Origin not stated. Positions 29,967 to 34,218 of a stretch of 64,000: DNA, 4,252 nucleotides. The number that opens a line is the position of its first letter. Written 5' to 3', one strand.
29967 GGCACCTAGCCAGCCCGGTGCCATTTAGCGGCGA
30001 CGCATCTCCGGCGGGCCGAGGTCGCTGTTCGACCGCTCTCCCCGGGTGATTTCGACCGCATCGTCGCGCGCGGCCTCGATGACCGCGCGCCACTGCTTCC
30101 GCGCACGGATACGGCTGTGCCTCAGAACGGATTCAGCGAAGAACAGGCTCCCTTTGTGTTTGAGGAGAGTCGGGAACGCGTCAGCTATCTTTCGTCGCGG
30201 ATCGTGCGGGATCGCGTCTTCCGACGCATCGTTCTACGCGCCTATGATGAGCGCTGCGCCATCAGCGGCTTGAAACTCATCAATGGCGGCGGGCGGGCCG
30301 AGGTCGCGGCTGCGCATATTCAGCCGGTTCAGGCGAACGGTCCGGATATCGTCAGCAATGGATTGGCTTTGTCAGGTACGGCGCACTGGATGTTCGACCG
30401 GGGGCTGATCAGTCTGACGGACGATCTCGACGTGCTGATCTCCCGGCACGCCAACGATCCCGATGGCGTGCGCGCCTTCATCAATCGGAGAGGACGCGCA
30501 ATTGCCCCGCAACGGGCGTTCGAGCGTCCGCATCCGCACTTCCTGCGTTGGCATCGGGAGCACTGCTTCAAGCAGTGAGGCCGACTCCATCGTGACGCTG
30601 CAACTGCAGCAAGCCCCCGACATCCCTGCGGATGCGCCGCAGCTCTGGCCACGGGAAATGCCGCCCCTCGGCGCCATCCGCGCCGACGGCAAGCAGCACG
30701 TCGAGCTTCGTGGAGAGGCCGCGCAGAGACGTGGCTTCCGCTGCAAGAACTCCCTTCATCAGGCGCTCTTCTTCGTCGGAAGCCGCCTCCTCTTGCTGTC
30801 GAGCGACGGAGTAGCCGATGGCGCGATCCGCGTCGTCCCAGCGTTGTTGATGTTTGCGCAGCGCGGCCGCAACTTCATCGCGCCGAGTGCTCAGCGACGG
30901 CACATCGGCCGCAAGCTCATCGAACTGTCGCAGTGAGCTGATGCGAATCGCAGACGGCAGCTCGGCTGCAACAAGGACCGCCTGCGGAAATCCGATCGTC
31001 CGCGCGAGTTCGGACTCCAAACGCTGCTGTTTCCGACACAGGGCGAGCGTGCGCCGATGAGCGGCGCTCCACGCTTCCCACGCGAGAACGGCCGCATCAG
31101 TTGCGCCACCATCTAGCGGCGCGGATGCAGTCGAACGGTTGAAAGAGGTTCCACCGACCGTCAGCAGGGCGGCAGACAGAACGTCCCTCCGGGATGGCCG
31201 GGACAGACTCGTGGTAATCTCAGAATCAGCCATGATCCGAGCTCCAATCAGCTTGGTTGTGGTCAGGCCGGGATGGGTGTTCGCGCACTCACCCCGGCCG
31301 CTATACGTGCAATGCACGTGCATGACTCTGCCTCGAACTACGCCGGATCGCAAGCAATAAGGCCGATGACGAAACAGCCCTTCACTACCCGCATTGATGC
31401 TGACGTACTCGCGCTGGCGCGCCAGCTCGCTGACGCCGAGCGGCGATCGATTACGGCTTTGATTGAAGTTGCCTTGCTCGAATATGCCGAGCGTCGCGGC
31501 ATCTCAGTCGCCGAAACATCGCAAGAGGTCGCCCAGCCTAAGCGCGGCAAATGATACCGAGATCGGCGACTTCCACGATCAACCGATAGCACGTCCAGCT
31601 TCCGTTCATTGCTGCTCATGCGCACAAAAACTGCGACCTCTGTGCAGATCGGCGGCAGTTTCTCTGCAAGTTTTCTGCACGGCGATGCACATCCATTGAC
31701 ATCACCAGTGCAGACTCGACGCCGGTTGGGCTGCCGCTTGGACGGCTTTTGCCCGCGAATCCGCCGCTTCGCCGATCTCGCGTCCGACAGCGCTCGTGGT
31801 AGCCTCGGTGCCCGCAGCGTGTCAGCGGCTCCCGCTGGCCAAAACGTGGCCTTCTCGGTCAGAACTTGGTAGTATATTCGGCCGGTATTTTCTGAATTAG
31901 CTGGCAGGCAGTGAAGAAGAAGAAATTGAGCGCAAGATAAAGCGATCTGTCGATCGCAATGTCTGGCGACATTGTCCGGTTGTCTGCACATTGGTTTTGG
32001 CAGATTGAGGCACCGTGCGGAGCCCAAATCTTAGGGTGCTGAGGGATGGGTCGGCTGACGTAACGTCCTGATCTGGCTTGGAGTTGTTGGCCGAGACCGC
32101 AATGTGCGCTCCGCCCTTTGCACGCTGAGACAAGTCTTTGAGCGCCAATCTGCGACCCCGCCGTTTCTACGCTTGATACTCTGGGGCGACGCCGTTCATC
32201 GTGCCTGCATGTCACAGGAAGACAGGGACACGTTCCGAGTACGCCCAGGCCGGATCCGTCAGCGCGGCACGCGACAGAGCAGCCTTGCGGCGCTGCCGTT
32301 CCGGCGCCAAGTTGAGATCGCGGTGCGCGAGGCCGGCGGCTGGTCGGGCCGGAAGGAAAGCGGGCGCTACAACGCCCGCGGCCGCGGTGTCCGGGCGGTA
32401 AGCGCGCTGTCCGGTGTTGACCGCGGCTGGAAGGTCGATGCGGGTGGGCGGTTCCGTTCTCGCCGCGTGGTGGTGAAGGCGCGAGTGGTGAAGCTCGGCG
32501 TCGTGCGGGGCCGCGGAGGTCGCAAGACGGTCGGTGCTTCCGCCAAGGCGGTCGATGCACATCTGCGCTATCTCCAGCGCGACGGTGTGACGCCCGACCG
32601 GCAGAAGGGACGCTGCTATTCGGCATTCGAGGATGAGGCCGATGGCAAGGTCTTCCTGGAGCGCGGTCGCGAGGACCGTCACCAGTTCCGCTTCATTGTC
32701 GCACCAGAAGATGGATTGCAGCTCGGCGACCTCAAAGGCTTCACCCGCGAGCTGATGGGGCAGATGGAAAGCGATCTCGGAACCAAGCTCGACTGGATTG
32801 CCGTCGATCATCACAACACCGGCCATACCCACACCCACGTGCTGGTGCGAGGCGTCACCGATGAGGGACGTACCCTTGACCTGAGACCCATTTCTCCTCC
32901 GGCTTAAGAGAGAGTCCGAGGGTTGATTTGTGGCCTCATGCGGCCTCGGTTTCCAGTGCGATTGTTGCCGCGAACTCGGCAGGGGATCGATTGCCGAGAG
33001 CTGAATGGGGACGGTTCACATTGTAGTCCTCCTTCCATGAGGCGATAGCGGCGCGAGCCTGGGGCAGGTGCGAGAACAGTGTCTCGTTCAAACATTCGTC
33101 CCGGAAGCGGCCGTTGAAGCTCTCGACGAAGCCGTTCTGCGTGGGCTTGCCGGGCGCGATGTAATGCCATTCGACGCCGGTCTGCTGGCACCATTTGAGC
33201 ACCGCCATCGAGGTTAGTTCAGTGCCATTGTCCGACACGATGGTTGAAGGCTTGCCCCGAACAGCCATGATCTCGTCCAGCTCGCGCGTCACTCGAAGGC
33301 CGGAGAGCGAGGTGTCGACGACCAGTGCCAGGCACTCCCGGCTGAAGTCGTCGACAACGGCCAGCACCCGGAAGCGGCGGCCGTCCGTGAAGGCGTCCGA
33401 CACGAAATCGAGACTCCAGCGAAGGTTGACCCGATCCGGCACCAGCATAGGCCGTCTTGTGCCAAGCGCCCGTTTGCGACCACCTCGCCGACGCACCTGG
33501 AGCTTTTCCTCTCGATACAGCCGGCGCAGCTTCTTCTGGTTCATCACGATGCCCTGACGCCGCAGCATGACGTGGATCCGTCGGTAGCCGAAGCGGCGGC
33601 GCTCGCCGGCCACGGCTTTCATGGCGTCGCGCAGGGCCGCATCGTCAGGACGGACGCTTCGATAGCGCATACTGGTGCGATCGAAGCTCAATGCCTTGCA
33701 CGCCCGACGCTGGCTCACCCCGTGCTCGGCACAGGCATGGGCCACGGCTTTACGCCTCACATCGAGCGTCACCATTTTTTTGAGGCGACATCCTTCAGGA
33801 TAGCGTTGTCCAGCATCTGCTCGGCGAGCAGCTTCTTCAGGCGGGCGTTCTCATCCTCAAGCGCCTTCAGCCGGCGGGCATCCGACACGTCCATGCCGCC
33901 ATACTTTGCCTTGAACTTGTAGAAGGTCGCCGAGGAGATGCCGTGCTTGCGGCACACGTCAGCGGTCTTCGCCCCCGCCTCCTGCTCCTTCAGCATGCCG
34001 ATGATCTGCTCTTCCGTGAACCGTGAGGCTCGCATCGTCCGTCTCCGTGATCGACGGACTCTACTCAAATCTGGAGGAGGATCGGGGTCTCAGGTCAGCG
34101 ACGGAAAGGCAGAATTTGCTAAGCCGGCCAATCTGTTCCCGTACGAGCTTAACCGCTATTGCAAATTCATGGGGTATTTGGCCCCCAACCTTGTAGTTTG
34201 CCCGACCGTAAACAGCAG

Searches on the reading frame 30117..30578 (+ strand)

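Call 7: search_protein_families(library=pfam, proteins=[window:30117-30578:+], max_evalue=0.1)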
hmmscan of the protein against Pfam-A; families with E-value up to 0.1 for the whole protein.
window:30117-30578:+ (153 aa): 2 families
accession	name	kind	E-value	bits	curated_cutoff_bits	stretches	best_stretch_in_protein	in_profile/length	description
PF13391.12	HNH_2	-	8.1e-09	35.7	21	1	47-100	1-65/66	HNH endonuclease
PF24191.1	Mycobacteriophage_TM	-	0.03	15.3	31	1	82-103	13-34/42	Mycobacteriophage protein with transmembrane helix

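Call 8: search_protein_families(library=padloc, proteins=[window:30117-30578:+], max_evalue=0.1)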
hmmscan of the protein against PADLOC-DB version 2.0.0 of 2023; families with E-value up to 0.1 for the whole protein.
window:30117-30578:+ (153 aa): 2 families
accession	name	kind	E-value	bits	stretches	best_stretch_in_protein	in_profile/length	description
PDLC04132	HNH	-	8.5e-21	72.3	1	18-152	141-273/286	-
PDLC03546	HNH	-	6.5e-09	33.2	1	29-151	156-277/282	Type II restriction enzyme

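Call 9: search_protein_families(library=ncbifam, proteins=[window:30117-30578:+], max_evalue=0.1)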
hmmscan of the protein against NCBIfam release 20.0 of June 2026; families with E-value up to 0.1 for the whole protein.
window:30117-30578:+ (153 aa): 1 family
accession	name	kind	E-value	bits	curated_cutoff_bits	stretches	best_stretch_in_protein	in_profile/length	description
NF045808.1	PT-DNA_restrict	exception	1.3e-29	103.3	180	1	27-152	157-284/284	phosphorothioated DNA-binding restriction endonuclease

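Call 16: search_protein_families(library=phrogs, proteins=[window:30117-30578:+], max_evalue=0.1)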
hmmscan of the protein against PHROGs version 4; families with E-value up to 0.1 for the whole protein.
window:30117-30578:+ (153 aa): 7 families
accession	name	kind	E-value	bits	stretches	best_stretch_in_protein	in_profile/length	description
phrog_14240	-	unknown function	3.6e-11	43.8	1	28-148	192-315/315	-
phrog_20585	-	unknown function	9.3e-09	35.6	1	35-105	226-291/337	-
phrog_15103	-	unknown function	9.2e-07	29.6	1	25-99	184-260/280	-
phrog_23050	-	unknown function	5.3e-06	26.8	1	34-102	278-340/383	-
phrog_31713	-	unknown function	0.0001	22.5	1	33-115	197-272/292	-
phrog_21425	-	unknown function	0.0037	17.7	1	30-101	203-268/319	-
phrog_333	-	DNA, RNA and nucleotide metabolism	0.019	16.2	1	33-90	23-75/138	HNH endonuclease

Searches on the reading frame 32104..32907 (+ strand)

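Call 78: search_protein_families(library=pfam, proteins=[window:32104-32907:+], max_evalue=0.01)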
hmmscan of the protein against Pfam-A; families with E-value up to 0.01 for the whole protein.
window:32104-32907:+ (267 aa): 1 family
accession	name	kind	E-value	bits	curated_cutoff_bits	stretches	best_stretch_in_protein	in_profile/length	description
PF03432.20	Relaxase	-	8.5e-05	23.3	24.6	1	199-259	52-110/132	MobA/VirD2-like, nuclease domain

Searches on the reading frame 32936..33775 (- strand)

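Call 7: search_protein_families(library=pfam, proteins=[window:32936-33775:-], max_evalue=0.1)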
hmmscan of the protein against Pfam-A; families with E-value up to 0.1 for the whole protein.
window:32936-33775:- (279 aa): 6 families
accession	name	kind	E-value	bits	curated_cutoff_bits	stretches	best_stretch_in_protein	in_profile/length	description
PF13683.12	rve_3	-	1.3e-32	111.8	26.5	1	200-265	2-67/67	Integrase core domain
PF00665.32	rve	-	2.9e-21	76.1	32.6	1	114-211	2-102/102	Integrase core domain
PF13276.12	HTH_21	-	1.3e-10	41.8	28.1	1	45-98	3-58/60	HTH-like domain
PF13333.12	rve_2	-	6e-06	26.8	22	1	218-268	1-51/56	Integrase core domain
PF09722.15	Xre_MbcA_ParS_C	-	0.019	15.4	24.5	1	253-272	16-35/51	Antitoxin Xre/MbcA/ParS C-terminal toxin-binding domain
PF24764.1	rva_4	-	0.029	14.5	26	1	137-210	26-98/194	Integrase core domain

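Call 8: search_protein_families(library=padloc, proteins=[window:32936-33775:-], max_evalue=0.1)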
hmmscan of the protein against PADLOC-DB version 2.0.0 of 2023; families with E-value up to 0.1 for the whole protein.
window:32936-33775:- (279 aa): 0 families

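Call 9: search_protein_families(library=ncbifam, proteins=[window:32936-33775:-], max_evalue=0.1)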
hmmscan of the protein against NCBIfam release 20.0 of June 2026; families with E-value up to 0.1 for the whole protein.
window:32936-33775:- (279 aa): 7 families
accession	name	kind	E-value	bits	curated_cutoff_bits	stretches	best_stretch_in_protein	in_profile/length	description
NF033516.0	transpos_IS3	equivalog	6.9e-71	239.4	160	1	8-268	89-368/369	IS3 family transposase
NF033577.2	transpos_IS481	equivalog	7.7e-33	114.2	224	1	8-267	13-282/284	IS481 family transposase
NF006918.0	PRK09409.1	subfamily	3.1e-14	53.3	597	1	39-270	43-286/301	IS2 transposase TnpB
NF033546.1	transpos_IS21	equivalog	2.5e-08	33.8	160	1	191-267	204-280/294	IS21 family transposase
NF033563.0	transpos_IS30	equivalog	5.8e-08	32.8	80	1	64-239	78-251/267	IS30 family transposase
NF033545.0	transpos_IS630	equivalog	0.00011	21.8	100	1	135-250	183-297/299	IS630 family transposase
NF033594.2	transpos_ISNCY_2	equivalog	0.0037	16.5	250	1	52-185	64-197/368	ISNCY family transposase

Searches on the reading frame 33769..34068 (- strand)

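Call 78: search_protein_families(library=pfam, proteins=[window:33769-34068:-], max_evalue=0.01)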
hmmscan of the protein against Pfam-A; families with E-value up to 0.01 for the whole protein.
window:33769-34068:- (99 aa): 4 families
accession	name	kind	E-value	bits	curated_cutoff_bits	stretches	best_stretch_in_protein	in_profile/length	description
PF01527.26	HTH_Tnp_1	-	8.6e-25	87.2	24.1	1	12-82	1-75/75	Transposase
PF13384.12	HTH_23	-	0.00033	20.8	24.6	1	21-58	9-45/50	Homeodomain-like domain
PF13022.12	HTH_Tnp_1_2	-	0.0046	17.5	27.9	0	20-76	13-70/122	Helix-turn-helix of insertion element transposase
PF13518.12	HTH_28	-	0.007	16.9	25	0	32-56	12-36/52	Helix-turn-helix domain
